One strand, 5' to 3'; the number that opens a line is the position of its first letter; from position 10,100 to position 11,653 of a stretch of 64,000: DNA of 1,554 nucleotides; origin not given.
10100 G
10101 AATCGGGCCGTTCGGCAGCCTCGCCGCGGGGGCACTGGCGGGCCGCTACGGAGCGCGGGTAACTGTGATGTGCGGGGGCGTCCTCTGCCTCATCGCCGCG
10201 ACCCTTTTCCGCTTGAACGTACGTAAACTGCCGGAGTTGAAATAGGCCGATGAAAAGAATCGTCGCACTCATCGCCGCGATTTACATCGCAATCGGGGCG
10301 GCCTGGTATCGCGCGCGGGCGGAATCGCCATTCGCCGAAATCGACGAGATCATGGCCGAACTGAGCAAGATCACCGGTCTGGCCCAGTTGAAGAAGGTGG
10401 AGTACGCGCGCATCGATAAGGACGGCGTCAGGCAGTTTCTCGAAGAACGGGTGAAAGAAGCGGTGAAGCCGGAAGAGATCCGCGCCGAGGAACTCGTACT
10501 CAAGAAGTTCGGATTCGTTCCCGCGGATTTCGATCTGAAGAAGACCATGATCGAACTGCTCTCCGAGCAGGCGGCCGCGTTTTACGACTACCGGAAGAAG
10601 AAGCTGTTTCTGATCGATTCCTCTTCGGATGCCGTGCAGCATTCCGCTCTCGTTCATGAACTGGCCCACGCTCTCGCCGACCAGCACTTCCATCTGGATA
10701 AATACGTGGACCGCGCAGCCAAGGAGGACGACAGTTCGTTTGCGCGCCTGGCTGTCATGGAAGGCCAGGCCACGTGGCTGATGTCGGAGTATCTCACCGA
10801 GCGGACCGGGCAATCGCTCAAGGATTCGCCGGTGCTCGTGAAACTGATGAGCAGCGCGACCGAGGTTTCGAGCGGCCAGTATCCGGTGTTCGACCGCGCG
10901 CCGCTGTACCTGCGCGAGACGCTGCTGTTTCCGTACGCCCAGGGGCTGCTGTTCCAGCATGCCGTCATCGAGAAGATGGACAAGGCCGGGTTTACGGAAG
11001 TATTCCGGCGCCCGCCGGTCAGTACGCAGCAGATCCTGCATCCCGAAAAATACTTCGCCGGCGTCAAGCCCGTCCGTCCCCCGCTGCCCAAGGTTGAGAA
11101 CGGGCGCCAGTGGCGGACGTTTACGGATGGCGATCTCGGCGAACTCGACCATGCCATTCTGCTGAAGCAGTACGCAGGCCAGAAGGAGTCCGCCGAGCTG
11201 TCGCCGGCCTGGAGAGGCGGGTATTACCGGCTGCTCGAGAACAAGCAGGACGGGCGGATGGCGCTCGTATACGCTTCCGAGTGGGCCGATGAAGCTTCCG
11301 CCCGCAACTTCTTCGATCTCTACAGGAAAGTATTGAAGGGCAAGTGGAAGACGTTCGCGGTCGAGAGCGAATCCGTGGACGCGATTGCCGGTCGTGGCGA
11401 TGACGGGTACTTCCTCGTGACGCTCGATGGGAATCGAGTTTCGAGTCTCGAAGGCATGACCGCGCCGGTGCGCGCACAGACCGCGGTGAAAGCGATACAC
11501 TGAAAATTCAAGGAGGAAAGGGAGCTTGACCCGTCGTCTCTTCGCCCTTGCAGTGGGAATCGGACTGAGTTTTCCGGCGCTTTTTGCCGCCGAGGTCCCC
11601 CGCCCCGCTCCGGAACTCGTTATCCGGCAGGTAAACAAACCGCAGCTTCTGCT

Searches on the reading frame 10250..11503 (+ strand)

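Call 34: search_protein_families(library=pfam, proteins=[window:10250-11503:+], max_evalue=0.001)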
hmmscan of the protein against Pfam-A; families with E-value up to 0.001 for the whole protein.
window:10250-11503:+ (417 aa): 1 family
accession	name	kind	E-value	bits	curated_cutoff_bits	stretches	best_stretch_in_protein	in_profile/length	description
PF20573.4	DUF6782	-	0.00059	19.6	27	1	103-141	61-101/241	Putative metallopeptidase family (DUF6782)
